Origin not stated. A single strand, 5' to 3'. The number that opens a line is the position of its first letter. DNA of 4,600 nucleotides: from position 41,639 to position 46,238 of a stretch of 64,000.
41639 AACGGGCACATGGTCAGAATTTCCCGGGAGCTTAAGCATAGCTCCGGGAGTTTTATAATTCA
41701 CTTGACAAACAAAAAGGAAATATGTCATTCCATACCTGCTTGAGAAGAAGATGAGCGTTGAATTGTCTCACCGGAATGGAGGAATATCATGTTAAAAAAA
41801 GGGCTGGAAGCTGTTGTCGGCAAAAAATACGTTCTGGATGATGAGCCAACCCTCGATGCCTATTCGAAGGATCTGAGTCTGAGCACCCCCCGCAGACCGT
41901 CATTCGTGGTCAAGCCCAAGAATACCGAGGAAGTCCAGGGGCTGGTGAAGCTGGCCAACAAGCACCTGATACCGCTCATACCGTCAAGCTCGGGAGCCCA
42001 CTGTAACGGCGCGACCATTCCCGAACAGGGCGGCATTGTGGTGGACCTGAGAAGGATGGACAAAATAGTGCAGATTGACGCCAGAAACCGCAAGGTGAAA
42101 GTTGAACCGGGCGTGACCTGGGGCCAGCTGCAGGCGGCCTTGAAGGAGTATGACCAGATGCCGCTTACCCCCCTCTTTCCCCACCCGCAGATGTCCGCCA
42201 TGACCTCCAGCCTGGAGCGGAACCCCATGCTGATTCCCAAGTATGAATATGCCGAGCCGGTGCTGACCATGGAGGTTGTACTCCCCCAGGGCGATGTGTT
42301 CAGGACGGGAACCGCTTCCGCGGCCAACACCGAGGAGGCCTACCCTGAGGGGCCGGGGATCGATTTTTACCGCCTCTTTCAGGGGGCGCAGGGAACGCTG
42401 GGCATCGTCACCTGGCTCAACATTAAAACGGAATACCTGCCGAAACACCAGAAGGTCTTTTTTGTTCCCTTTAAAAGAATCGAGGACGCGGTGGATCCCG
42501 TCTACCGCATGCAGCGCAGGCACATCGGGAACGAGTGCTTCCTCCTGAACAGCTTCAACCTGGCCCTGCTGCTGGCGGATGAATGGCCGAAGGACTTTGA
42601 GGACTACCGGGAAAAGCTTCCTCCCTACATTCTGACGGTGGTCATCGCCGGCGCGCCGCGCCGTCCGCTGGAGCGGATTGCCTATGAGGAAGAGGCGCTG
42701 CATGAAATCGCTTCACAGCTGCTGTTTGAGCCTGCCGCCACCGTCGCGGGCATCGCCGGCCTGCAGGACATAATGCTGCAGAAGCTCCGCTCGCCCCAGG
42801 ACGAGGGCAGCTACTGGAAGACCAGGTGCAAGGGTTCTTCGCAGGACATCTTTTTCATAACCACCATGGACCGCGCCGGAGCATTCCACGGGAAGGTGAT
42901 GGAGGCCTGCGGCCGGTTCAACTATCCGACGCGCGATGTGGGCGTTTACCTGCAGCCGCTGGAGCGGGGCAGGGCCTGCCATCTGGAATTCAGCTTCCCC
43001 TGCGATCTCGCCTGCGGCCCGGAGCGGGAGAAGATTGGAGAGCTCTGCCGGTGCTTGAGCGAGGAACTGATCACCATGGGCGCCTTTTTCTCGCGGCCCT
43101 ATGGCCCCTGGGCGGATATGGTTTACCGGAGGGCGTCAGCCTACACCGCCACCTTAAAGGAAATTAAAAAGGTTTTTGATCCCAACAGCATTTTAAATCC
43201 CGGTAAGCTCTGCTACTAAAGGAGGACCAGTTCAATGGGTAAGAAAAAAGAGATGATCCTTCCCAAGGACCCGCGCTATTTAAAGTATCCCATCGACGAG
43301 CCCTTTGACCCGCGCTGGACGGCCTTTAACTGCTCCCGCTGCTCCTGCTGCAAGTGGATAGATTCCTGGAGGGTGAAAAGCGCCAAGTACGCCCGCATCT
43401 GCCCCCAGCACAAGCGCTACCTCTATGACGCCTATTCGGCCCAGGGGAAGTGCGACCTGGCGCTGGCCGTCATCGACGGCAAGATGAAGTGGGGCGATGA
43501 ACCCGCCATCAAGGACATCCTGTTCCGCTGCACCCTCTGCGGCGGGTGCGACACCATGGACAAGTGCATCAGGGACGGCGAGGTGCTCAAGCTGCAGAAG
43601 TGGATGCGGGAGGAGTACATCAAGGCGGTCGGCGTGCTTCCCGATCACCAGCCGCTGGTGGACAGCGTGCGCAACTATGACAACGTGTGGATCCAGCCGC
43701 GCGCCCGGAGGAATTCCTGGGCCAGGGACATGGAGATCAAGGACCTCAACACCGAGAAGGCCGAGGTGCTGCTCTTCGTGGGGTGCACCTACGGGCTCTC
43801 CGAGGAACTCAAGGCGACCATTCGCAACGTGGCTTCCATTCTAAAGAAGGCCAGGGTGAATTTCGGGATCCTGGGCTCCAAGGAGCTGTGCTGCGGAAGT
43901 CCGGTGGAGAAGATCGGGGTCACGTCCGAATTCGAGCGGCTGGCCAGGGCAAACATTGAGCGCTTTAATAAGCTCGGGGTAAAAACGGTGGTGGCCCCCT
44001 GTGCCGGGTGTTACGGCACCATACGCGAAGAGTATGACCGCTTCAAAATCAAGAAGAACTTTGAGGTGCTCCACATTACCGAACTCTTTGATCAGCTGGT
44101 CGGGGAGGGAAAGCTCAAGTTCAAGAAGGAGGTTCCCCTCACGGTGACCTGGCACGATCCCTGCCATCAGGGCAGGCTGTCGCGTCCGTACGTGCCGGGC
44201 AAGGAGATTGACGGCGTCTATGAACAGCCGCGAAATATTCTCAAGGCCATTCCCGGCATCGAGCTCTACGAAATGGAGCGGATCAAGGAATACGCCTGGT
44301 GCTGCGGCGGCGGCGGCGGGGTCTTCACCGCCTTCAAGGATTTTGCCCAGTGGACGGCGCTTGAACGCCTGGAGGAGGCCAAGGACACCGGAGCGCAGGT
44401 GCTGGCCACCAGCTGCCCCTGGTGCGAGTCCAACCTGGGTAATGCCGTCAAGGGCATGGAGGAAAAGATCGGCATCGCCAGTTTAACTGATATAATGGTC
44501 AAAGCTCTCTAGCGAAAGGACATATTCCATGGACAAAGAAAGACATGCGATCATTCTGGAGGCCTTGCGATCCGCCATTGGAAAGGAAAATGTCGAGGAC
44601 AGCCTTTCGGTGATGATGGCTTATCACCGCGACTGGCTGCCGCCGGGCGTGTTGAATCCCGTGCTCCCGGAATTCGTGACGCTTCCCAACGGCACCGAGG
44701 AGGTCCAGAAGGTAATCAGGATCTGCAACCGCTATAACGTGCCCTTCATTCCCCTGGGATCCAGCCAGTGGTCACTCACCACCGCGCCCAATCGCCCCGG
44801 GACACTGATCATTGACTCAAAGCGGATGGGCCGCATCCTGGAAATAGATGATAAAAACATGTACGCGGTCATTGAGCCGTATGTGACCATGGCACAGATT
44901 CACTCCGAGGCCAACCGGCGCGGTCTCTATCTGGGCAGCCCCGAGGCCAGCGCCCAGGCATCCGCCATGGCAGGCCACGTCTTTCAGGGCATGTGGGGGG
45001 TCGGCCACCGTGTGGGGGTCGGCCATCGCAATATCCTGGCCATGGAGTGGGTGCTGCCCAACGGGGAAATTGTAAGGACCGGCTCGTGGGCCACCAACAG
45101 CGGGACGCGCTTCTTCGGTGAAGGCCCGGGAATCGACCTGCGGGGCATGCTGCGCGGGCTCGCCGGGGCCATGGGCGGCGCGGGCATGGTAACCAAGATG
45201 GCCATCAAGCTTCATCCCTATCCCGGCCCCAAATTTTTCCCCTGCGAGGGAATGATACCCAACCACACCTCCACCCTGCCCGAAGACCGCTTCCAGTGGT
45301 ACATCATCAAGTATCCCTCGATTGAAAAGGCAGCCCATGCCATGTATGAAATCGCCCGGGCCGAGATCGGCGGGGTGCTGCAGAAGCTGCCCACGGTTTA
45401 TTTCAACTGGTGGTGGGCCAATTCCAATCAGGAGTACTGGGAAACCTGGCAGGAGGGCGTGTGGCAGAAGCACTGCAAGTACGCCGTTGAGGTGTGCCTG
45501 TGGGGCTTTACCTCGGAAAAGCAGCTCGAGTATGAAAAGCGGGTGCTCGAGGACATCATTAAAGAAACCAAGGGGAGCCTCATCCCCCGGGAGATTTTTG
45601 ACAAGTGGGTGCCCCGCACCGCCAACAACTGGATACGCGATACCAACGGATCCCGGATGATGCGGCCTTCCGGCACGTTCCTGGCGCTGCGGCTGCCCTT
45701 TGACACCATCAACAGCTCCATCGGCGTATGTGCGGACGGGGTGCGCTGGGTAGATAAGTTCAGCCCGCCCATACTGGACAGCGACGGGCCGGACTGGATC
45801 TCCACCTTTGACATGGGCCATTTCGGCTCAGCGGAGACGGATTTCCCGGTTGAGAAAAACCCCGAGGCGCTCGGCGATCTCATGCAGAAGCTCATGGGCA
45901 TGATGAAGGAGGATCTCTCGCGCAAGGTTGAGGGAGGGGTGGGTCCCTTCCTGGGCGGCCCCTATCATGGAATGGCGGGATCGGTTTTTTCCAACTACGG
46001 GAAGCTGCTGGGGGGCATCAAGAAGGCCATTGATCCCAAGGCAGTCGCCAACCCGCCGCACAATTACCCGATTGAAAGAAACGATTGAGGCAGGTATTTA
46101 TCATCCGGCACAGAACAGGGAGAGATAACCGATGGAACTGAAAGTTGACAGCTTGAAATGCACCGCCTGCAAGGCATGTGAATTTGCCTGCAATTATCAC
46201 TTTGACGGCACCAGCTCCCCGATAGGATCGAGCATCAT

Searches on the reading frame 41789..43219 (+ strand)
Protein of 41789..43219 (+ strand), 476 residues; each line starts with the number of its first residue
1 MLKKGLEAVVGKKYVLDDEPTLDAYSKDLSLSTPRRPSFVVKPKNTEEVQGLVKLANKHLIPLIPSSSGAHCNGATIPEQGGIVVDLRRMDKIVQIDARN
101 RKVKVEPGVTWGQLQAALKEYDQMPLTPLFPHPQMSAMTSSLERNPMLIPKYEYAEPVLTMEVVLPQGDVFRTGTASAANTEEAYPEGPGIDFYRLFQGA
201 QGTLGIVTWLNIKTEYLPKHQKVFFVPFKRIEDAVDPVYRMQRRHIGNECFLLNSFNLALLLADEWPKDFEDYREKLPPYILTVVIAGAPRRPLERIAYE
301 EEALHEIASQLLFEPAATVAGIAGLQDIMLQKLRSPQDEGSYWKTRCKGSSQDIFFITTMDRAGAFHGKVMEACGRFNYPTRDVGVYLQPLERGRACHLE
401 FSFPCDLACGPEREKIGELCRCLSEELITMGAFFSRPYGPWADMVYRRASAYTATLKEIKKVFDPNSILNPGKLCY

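Call 83: search_protein_families(library=pfam, proteins=[window:41789-43219:+], max_evalue=0.00001)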
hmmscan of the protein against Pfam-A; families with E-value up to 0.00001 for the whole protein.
window:41789-43219:+ (476 aa): 2 families
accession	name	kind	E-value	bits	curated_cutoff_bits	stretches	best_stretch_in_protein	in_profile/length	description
PF01565.28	FAD_binding_4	-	2.8e-24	85.8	26.4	1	37-173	1-138/139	FAD binding domain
PF02913.24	FAD-oxidase_C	-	7.6e-07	29.5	21.2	0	452-474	226-248/248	FAD linked oxidases, C-terminal domain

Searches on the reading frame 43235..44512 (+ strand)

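Call 83: search_protein_families(library=pfam, proteins=[window:43235-44512:+], max_evalue=0.00001)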
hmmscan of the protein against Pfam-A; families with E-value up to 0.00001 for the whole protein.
window:43235-44512:+ (425 aa): 1 family
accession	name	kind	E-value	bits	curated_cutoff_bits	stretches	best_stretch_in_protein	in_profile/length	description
PF02754.22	CCG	-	7.2e-31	106.6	20.6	2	304-401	1-84/85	Cysteine-rich domain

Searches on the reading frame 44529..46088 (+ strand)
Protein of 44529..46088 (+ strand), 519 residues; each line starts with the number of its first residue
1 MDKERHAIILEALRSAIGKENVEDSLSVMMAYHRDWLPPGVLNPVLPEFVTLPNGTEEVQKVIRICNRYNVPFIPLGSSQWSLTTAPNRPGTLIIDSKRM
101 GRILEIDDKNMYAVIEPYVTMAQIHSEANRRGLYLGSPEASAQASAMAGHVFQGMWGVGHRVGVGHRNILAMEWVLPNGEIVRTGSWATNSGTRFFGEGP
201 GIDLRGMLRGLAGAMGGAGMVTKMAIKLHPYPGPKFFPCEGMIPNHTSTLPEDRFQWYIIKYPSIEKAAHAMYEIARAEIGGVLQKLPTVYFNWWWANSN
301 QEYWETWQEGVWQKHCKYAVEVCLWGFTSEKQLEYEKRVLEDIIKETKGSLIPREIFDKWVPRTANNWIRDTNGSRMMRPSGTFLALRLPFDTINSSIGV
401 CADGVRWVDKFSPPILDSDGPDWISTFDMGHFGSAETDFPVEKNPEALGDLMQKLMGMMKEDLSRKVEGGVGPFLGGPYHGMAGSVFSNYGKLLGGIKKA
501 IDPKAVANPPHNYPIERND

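Call 83: search_protein_families(library=pfam, proteins=[window:44529-46088:+], max_evalue=0.00001)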
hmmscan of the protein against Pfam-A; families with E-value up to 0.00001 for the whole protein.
window:44529-46088:+ (519 aa): 1 family
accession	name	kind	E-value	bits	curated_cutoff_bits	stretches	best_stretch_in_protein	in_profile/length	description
PF01565.28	FAD_binding_4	-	3.7e-23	82.2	26.4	1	47-185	1-139/139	FAD binding domain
